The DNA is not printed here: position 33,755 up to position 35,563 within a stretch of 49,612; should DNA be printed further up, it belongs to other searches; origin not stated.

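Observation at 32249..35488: RepA-like ATPase + zinc-finger/Toprim gene pair between two R-M systems, with no integrase, relaxase or origin genes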

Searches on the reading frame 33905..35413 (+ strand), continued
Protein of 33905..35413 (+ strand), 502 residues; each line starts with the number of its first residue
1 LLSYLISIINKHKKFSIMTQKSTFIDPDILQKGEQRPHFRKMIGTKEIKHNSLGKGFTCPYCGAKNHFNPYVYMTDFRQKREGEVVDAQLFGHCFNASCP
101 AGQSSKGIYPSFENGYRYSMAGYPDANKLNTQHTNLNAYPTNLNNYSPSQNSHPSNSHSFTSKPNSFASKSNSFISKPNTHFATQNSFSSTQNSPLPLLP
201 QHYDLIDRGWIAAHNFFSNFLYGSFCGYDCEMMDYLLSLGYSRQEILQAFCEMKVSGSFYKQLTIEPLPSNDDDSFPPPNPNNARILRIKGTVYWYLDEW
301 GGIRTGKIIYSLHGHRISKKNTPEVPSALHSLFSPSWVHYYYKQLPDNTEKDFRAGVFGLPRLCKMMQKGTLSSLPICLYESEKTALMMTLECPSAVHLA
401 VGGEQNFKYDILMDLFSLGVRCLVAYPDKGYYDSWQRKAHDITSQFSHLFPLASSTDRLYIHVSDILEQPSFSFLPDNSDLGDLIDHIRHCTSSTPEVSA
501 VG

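Call 39: get_annotated_region(hit=H7, flank=6000)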
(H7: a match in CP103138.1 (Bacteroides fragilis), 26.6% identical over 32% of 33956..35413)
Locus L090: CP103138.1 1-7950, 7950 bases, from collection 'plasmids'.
description: Bacteroides fragilis strain BFG-403 plasmid unnamed1, complete sequence
organism: Bacteroides fragilis (NCBI taxid 817)
taxonomy: Bacteria; Bacteroidota; Bacteroidia; Bacteroidales; Bacteroidaceae; Bacteroides; Bacteroides fragilis
host: -; source: Homo sapiens,cell culture; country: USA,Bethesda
typing (MOB-suite, as given by PLSDB): non-mobilizable
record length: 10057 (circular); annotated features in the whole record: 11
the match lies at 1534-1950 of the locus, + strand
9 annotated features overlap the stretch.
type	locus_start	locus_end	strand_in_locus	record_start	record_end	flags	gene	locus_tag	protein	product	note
CDS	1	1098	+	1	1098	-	-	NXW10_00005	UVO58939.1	AAA family ATPase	-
CDS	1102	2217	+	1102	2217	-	-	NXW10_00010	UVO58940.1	DUF6371 domain-containing protein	-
CDS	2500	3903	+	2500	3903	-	-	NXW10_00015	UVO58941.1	mobilization protein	-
CDS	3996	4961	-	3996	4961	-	-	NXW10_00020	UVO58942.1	CfxA family broad-spectrum class A beta-lactamase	-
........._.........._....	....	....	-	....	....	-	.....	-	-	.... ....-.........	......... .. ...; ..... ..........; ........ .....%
predicted_resistance_gene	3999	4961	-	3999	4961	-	cfxA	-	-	CfxA family broad-spectrum class A beta-lactamase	predicted by amrfinderplus; class BETA-LACTAM; identity 100.0%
CDS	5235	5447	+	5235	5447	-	-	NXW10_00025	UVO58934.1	hypothetical protein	-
CDS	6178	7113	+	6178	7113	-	-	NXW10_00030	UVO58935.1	helix-turn-helix domain-containing protein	-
CDS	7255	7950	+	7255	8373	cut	-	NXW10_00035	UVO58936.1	site-specific integrase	-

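Call 40: get_annotated_region(hit=H4, flank=7000)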
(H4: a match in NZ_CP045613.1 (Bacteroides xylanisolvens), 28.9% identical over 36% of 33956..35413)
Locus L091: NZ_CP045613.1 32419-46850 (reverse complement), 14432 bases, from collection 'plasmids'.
description: Bacteroides xylanisolvens strain funn3 plasmid pFunn3_1, complete sequence
organism: Bacteroides xylanisolvens (NCBI taxid 371601)
taxonomy: Bacteria; Bacteroidota; Bacteroidia; Bacteroidales; Bacteroidaceae; Bacteroides; Bacteroides xylanisolvens
host: -; source: Homo sapiens,Abscess; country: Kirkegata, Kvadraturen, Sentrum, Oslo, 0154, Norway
typing (MOB-suite, as given by PLSDB): conjugative; replicon rep_cluster_663; relaxase MOBP; mating-pair formation MPF_T
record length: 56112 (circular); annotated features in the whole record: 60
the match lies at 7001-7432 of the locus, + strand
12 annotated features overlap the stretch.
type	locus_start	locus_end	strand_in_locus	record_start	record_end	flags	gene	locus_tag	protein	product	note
CDS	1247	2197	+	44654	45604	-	-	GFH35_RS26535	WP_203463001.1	helix-turn-helix domain-containing protein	-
CDS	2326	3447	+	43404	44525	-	-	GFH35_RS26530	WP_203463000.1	site-specific integrase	GO:0015074 - DNA integration [Evidence IEA]; GO:0006310 - DNA recombination [Evidence IEA]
CDS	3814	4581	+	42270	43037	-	-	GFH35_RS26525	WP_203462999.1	hypothetical protein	-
CDS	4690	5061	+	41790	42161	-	-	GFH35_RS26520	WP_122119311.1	helix-turn-helix domain-containing protein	-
CDS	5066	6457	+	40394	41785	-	-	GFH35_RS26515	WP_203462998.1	DUF3987 domain-containing protein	-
CDS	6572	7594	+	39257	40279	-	-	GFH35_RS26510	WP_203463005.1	DUF6371 domain-containing protein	-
CDS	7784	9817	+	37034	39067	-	mobV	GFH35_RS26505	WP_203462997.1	MobV family relaxase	GO:0006310 - DNA recombination [Evidence IEA]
CDS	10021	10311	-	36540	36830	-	-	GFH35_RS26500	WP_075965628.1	DUF4491 family protein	-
CDS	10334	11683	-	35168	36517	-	hemG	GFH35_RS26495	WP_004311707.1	protoporphyrinogen oxidase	GO:0006779 - porphyrin-containing compound biosynthetic process [Evidence IEA]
CDS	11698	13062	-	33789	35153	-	hemN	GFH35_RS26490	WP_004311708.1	oxygen-independent coproporphyrinogen III oxidase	GO:0006779 - porphyrin-containing compound biosynthetic process [Evidence IEA]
CDS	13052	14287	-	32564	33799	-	-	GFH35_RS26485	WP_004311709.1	MFS transporter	-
CDS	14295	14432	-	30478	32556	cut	-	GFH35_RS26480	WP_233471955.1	TonB-dependent receptor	-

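Call 50: find_related_loci(query=A7, collection=metagenome_contigs, flank=10000)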
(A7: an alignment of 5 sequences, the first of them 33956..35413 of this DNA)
Query A7 (485 aa) in metagenome_contigs; peptide patterns used: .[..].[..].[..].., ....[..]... (x = any residue, [..] = any of these).
315 stretches matched a pattern, but none encodes a relative of the query by tblastn (E <= 1e-3).

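Call 51: find_related_loci(query=A7, collection=viral_contigs, flank=10000)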
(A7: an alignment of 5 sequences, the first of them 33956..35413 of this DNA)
Query A7 (485 aa) in viral_contigs; peptide patterns used: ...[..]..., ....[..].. (x = any residue, [..] = any of these).
43 stretches matched a pattern, but none encodes a relative of the query by tblastn (E <= 1e-3).

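Call 56: search_protein_families(library=pfam, proteins=[L033:2773-4107:+, L033:4302-5114:+, L033:5588-6967:+, L033:6968-7921:+, L033:11325-12155:-, L033:13587-14894:-, L078:4223-6250:-, L078:7126-8019:+, L078:11802-12515:+, L078:13253-15055:+], max_evalue=0.001)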
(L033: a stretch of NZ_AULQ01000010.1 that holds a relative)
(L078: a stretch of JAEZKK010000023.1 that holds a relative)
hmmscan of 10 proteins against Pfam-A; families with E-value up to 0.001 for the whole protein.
L033:2773-4107:+ (444 aa): 1 family
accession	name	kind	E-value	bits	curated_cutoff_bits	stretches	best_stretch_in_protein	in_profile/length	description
PF02321.23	OEP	-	1.9e-69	233.6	22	2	250-437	3-187/187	Outer membrane efflux protein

L033:4302-5114:+ (270 aa): 4 families
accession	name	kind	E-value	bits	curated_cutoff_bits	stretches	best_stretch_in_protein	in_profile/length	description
PF13855.12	LRR_8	-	1.1e-20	73.6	27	4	159-218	2-61/61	Leucine rich repeat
PF00560.39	LRR_1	-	1.7e-18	63.2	20.6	0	207-229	1-23/23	Leucine Rich Repeat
PF23598.1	LRR_14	-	6.6e-16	58.4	40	2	72-165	33-121/353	Leucine-rich repeat region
PF12799.13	LRR_4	-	2.5e-11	43.9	27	0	110-147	1-36/44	Leucine Rich repeats (2 copies)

L033:5588-6967:+ (459 aa): 1 family
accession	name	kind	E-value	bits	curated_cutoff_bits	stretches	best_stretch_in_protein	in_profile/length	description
PF00589.27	Phage_integrase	-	1.3e-07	32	27.1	1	276-415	5-145/172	Phage integrase family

L033:6968-7921:+ (317 aa): 0 families

L033:11325-12155:- (276 aa): 0 families

L033:13587-14894:- (435 aa): 2 families
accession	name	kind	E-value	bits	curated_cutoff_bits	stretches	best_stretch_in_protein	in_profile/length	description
PF00208.27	ELFV_dehydrog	-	2e-69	234.4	23.4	1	198-432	1-241/241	Glutamate/Leucine/Phenylalanine/Valine dehydrogenase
PF02812.23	ELFV_dehydrog_N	-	6.2e-58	194.5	25.3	1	50-175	3-128/129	Glu/Leu/Phe/Val dehydrogenase, dimerisation domain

L078:4223-6250:- (675 aa): 2 families
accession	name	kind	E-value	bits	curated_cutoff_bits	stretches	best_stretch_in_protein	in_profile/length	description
PF02384.22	N6_Mtase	-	3.9e-63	214.1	20.4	1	162-482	6-289/311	N-6 DNA Methylase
PF12161.14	HsdM_N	-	1.9e-17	64.6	24.5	1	11-146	2-134/135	HsdM N-terminal domain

L078:7126-8019:+ (297 aa): 0 families

L078:11802-12515:+ (237 aa): 2 families
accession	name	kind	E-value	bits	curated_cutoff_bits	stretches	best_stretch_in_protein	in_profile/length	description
PF01709.26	Transcrip_reg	-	3.8e-50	170.2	27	1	79-235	1-160/160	TACO1/YebC second and third domain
PF20772.2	TACO1_YebC_N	-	2.7e-26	92.3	36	1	4-71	2-70/73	TACO1/YebC protein N-terminal domain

L078:13253-15055:+ (600 aa): 2 families
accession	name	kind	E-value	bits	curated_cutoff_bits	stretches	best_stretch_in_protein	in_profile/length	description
PF09822.16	ABC_transp_aux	-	3.2e-78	263.3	34.7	1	219-536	2-288/288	ABC-type uncharacterized transport system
PF23357.1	DUF7088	-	3.6e-26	91.8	27.8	1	65-172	2-104/105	Domain of unknown function (DUF7088)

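Call 57: predict_structure(alignment_id=A5)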
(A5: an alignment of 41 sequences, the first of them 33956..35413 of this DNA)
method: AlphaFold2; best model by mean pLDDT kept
length: 485 residues; sequences in the alignment: 41
mean_pLDDT: 73.4   pTM: 0.66
mean pLDDT of the five models: 73.4, 69.4, 69.0, 68.2, 67.5
residues with pLDDT >= 90: 158; 70-90: 166; 50-70: 38; < 50: 123
segments of 3 or more residues with pLDDT < 50: 1-17, 95-98, 100-183, 199-208, 478-485
pLDDT, mean of each block of 10 residues (from residue 1): 29 46 84 85 85 83 80 83 78 57 41 31 29 32 31 31 34 40 69 66 40 92 95 90 83 61 75 92 84 92 88 89 91 92 90 88 97 97 95 88 93 98 94 69 96 96 95 66 41
secondary structure, 60 per line:
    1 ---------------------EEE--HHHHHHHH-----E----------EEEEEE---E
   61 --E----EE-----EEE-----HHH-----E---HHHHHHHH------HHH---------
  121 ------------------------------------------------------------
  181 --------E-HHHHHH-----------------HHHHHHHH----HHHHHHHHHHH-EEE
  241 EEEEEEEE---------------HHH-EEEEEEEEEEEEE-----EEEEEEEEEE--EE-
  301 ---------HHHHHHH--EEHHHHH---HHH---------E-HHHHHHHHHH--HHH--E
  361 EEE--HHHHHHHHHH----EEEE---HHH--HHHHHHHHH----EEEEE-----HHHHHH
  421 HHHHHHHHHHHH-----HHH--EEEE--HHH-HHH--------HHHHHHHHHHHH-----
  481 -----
elements in order: E22-24 H27-34 E51-56 E75-77 H95-102 H191-196 H214-221 H226-236 E238-248 E268-280 E286-295 H310-316 H321-325 H343-352 E360-363 H366-375 E380-383 H392-400 E405-409 H415-432 E443-446 H464-475

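Call 61: fold_search(model_id=the predicted structure, library=pdb)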
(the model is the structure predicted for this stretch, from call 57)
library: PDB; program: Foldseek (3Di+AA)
matches with E <= 10: 432; with E <= 0.001: 0
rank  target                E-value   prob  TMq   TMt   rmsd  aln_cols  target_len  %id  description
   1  1nui_B                3.5e-03  1.00  0.27  0.49   7.6       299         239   12  Crystal Structure of the primase fragment of Bacteriophage T7 primase-helicase protein (released 2003-05-27)
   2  5vaz_B                5.9e-03  0.94  0.24  0.34  14.2       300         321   15  Crystal structure of a DNA primase domain from Pseudomonas aeruginosa (released 2017-04-05)
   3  4e2k                  7.1e-03  0.94  0.24  0.33  14.2       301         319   11  The structure of the S. aureus DnaG RNA Polymerase Domain (released 2012-08-01)
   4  4edg                  9.5e-03  0.98  0.27  0.39  12.0       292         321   10  The structure of the S. aureus DnaG RNA Polymerase Domain bound to ATP and Manganese (released 2012-07-25)
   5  5vaz_A                1.3e-02  0.89  0.24  0.34  13.8       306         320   14  Crystal structure of a DNA primase domain from Pseudomonas aeruginosa (released 2017-04-05)
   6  1eqn_D                1.6e-02  0.96  0.27  0.39  10.4       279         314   12  E.COLI PRIMASE CATALYTIC CORE (released 2000-06-30)
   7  2au3                  2.3e-02  0.90  0.23  0.27  12.4       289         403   14  Crystal Structure of the Aquifex aeolicus primase (Zinc Binding and RNA Polymerase Domains) (released 2005-11-15)
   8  5w34_B                3.3e-02  0.94  0.28  0.40  12.2       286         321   10  Crystal structure of the RNA polymerase domain (RPD) of Mycobacterium tuberculosis primase DnaG in complex with double (released 2018-03-28)
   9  1eqn_C                3.9e-02  0.94  0.29  0.42  11.2       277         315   13  E.COLI PRIMASE CATALYTIC CORE (released 2000-06-30)
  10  6n9x_C                5.5e-02  0.85  0.24  0.24   9.5       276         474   12  Structure of bacteriophage T7 lagging-strand DNA polymerase (D5A/E7A) and gp4 (helicase/primase) bound to DNA includin (released 2019-03-06)
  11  5w33                  6.2e-02  0.63  0.23  0.34  15.7       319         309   12  Crystal structure of the RNA polymerase domain (RPD) of Mycobacterium tuberculosis primase DnaG (released 2018-03-28)
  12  1eqn_B                7.0e-02  0.84  0.27  0.40   7.5       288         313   12  E.COLI PRIMASE CATALYTIC CORE (released 2000-06-30)
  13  1eqn_A                1.0e-01  0.80  0.28  0.40  11.2       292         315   11  E.COLI PRIMASE CATALYTIC CORE (released 2000-06-30)
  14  5ikn_F                1.0e-01  0.44  0.22  0.22  15.5       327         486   13  Crystal Structure of the T7 Replisome in the Absence of DNA (released 2016-12-07)
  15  9fea_D                1.0e-01  0.30  0.12  0.13  12.5       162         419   10  Crystal Structure of reduced NuoEF variant P228R(NuoF) from Aquifex aeolicus bound to NAD+ (released 2024-07-17)
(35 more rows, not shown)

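Call 62: fold_search(model_id=the predicted structure, library=viral)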
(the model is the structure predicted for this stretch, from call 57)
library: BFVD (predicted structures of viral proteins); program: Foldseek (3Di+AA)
matches with E <= 10: 75; with E <= 0.001: 5
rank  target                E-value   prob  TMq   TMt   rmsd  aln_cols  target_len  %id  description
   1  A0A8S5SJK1            9.1e-07  1.00  0.33  0.47   6.3       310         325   16  DUF6371 domain-containing protein [Myoviridae sp. ct04y17]
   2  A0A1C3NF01            2.0e-04  1.00  0.27  0.37   6.7       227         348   16  (no name in the UniProt tables at hand)
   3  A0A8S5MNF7            2.4e-04  1.00  0.26  0.35  20.4       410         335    9  TOPRIM primase [Siphoviridae sp. ctxc31]
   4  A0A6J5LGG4            4.7e-04  1.00  0.30  0.44   8.6       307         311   14  TOPRIM domain containing protein [uncultured Caudovirales phage]
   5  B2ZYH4                7.9e-04  1.00  0.27  0.36   8.0       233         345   13  DNA primase [Ralstonia phage phiRSL1]
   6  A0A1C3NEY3            8.3e-03  0.82  0.22  0.33  10.8       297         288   11  (no name in the UniProt tables at hand)
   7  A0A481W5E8            1.1e-02  1.00  0.32  0.45   7.0       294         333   13  DNA primase [Fusobacterium phage Fnu1]
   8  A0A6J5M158            2.3e-02  0.90  0.19  0.18   7.6       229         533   12  Archaeal primase DnaG/twinkle, TOPRIM domain [uncultured Caudovirales phage]
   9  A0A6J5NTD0            2.4e-02  0.90  0.25  0.36   9.8       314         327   12  TOPRIM domain containing protein [uncultured Caudovirales phage]
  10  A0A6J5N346            3.6e-02  0.89  0.26  0.20   9.6       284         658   13  Bacterial DnaG primase, TOPRIM domain [uncultured Caudovirales phage]
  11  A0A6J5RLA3            4.3e-02  0.54  0.21  0.13  11.0       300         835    8  Archaeal primase DnaG/twinkle, TOPRIM domain [uncultured Caudovirales phage]
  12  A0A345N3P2            5.5e-02  0.89  0.21  0.13   8.2       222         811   12  (no name in the UniProt tables at hand)
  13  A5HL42                5.8e-02  0.96  0.23  0.17   6.8       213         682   11  DNA primase/helicase [Phormidium phage Pf-WMP3]
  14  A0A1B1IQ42            9.3e-02  0.66  0.24  0.13  14.7       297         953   10  (no name in the UniProt tables at hand)
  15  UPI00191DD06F         2.7e-01  0.72  0.17  0.46   5.9       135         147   16  (no name look-up for this kind of identifier)
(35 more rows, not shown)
